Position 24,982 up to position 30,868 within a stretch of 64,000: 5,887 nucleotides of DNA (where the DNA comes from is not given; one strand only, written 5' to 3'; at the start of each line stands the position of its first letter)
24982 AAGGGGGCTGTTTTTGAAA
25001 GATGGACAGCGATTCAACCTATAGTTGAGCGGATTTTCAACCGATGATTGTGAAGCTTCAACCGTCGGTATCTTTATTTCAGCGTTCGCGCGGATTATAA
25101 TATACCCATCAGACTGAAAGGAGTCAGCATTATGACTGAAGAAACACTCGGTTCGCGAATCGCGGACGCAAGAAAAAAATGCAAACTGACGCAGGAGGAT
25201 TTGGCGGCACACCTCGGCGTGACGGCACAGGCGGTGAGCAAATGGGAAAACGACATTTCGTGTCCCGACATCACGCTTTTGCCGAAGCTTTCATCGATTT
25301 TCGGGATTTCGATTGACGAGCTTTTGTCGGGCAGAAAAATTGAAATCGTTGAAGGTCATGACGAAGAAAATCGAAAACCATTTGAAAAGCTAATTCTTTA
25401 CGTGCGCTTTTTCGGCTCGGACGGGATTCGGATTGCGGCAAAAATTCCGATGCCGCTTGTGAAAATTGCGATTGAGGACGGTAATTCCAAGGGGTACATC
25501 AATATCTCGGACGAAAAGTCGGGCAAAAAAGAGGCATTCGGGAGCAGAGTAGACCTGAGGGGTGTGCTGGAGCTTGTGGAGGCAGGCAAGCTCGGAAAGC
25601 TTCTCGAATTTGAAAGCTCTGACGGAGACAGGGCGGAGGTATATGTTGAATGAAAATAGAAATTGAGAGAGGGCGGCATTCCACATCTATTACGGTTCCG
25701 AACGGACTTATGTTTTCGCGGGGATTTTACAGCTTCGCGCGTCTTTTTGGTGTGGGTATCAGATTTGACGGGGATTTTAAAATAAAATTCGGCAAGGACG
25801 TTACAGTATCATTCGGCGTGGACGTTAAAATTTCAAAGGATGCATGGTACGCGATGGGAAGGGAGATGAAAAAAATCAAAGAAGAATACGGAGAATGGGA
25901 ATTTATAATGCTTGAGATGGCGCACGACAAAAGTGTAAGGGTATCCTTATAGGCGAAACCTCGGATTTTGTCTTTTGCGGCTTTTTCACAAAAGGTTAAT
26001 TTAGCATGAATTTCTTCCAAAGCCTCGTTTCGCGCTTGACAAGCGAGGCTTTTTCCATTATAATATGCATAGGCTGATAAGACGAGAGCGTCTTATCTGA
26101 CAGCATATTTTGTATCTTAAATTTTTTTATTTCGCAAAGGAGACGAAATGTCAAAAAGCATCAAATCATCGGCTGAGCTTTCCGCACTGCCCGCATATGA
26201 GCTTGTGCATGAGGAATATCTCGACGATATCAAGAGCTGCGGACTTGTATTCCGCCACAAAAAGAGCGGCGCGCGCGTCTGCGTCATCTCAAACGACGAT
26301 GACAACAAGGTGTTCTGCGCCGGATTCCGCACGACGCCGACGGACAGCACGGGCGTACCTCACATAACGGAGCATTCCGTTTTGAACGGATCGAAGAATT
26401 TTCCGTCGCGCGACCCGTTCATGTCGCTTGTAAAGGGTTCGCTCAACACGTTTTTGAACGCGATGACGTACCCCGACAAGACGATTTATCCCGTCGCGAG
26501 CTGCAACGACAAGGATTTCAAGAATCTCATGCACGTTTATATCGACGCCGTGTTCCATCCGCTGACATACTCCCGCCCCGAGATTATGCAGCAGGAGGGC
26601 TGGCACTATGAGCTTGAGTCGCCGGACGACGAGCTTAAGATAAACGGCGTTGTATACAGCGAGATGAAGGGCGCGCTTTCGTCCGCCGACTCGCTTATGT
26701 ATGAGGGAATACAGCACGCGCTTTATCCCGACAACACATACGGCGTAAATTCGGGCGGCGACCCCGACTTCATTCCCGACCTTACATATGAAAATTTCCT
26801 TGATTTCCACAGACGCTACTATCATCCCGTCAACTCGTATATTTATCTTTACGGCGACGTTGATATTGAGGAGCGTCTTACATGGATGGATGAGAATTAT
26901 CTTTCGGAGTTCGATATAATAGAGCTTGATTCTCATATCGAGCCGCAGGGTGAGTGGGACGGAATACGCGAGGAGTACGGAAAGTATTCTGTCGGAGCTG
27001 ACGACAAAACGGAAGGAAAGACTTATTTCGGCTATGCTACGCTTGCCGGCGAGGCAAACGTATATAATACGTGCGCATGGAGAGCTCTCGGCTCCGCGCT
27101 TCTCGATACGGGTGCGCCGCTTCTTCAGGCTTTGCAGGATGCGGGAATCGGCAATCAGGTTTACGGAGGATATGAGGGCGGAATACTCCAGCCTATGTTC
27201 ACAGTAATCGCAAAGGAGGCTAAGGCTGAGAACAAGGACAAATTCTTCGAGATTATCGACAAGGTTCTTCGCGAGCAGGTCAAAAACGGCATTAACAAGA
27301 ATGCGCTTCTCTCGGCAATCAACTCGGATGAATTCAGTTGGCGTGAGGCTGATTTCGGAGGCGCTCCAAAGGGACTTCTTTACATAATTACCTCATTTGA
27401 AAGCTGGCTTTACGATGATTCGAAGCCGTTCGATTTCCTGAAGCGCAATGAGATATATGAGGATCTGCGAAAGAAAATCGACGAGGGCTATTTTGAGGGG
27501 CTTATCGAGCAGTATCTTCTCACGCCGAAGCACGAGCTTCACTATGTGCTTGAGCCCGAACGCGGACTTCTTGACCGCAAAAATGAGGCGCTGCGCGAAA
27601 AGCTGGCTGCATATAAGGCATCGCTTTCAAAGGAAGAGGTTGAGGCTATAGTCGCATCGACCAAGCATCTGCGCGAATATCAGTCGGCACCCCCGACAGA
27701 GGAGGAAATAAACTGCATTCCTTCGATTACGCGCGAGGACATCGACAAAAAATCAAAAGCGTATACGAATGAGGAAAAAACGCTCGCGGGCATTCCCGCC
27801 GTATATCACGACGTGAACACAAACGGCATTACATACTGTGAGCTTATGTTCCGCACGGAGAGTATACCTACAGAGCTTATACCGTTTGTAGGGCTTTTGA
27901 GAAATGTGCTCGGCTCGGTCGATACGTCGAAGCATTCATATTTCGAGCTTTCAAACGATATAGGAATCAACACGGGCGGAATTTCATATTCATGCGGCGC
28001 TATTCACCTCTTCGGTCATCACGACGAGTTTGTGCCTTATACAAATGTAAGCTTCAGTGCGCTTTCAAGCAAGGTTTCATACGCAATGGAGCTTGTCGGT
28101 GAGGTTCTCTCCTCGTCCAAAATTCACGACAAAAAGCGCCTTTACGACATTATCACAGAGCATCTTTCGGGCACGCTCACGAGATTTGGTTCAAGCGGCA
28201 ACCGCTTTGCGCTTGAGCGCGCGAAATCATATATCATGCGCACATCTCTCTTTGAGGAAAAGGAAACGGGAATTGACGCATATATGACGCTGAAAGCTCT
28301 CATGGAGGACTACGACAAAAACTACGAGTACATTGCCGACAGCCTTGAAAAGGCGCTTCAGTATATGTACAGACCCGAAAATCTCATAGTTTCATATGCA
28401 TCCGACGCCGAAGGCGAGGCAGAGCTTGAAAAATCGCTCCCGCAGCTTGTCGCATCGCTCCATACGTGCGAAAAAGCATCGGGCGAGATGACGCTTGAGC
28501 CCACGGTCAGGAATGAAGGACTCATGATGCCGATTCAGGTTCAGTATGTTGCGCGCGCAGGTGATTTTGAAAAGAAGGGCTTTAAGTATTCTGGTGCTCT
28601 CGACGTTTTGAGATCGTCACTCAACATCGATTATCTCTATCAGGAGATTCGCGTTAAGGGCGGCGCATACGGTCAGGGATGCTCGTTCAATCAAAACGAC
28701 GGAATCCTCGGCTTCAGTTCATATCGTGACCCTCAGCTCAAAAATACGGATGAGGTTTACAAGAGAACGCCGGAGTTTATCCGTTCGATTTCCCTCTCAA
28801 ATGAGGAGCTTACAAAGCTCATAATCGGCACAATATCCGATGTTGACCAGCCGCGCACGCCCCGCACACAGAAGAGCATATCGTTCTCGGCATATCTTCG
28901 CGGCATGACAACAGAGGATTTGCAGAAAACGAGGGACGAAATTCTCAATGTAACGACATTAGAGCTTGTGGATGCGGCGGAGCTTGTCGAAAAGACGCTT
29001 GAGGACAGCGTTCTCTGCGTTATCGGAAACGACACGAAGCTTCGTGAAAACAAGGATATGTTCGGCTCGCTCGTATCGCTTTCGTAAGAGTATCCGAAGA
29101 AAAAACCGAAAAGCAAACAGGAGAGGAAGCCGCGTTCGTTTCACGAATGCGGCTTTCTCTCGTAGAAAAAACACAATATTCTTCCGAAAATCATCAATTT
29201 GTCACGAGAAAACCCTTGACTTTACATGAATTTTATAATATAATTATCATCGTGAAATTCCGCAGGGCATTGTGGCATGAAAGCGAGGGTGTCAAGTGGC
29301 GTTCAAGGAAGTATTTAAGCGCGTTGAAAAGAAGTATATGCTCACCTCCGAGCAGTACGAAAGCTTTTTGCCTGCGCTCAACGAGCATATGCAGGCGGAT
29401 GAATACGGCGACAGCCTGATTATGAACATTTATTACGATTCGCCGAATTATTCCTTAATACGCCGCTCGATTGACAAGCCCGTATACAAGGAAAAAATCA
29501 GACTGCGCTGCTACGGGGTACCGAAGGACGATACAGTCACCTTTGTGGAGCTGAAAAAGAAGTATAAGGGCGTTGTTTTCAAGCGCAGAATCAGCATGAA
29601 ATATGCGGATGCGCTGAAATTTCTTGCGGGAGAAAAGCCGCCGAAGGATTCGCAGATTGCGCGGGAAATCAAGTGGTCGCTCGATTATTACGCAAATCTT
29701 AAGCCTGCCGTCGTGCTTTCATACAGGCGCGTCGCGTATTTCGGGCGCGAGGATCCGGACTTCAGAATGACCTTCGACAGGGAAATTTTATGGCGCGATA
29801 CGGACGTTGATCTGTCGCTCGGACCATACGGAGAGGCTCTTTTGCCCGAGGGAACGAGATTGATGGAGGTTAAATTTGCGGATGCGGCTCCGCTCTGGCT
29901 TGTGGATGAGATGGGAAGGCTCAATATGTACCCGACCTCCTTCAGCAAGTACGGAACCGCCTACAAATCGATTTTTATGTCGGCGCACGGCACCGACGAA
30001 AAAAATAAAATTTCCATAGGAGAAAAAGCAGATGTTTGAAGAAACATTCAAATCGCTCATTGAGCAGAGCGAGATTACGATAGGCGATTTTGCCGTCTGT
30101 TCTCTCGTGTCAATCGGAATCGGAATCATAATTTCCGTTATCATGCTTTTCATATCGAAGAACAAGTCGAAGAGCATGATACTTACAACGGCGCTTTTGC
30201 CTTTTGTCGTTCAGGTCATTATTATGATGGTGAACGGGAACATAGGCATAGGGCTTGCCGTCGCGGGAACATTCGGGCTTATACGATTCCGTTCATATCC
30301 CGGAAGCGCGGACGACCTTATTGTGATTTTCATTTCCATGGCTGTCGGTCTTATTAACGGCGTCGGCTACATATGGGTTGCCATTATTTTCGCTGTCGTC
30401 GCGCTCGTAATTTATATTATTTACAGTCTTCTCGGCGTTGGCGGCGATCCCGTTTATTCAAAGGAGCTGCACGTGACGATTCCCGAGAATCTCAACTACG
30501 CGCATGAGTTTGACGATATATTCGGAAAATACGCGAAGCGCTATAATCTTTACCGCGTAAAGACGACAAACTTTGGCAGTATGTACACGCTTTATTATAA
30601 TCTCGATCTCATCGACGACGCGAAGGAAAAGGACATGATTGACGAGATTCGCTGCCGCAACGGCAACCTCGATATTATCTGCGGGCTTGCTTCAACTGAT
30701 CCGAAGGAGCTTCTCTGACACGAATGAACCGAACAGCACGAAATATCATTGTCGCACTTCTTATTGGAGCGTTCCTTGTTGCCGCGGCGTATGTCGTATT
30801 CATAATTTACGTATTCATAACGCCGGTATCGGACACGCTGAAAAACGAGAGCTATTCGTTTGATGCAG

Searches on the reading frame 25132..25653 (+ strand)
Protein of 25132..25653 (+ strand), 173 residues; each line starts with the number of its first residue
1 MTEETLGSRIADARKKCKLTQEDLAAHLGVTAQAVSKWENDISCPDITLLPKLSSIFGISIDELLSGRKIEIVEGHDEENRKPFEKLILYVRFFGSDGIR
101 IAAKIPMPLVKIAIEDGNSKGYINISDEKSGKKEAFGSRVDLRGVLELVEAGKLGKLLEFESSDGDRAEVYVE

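Call 76: search_protein_families(library=pfam, max_evalue=0.00001, proteins=[window:25132-25653:+])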
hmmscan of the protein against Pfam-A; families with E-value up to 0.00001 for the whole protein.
window:25132-25653:+ (173 aa): 3 families
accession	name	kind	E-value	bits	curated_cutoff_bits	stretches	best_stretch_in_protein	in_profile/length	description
PF01381.28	HTH_3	-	7.5e-17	61.6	23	1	10-64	1-55/55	Helix-turn-helix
PF12844.13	HTH_19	-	2.7e-09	37.2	30.2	1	7-67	1-61/64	Helix-turn-helix domain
PF13560.12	HTH_31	-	7.5e-07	29.8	27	1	6-63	2-60/64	Helix-turn-helix domain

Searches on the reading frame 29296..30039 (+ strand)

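Call 76: search_protein_families(library=pfam, max_evalue=0.00001, proteins=[window:29296-30039:+])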
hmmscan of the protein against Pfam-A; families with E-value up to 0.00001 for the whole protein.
window:29296-30039:+ (247 aa): 1 family
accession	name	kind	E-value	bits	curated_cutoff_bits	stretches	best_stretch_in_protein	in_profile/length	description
PF09359.15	VTC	-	1.7e-40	139.5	23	1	9-227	2-235/235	VTC domain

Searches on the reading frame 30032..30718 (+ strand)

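Call 76: search_protein_families(library=pfam, max_evalue=0.00001, proteins=[window:30032-30718:+])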
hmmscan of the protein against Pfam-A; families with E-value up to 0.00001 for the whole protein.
window:30032-30718:+ (228 aa): 1 family
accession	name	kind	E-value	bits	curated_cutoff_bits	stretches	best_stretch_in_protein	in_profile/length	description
PF16316.10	DUF4956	-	9.3e-16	58.4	30.6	1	32-180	5-160/169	Domain of unknown function (DUF4956)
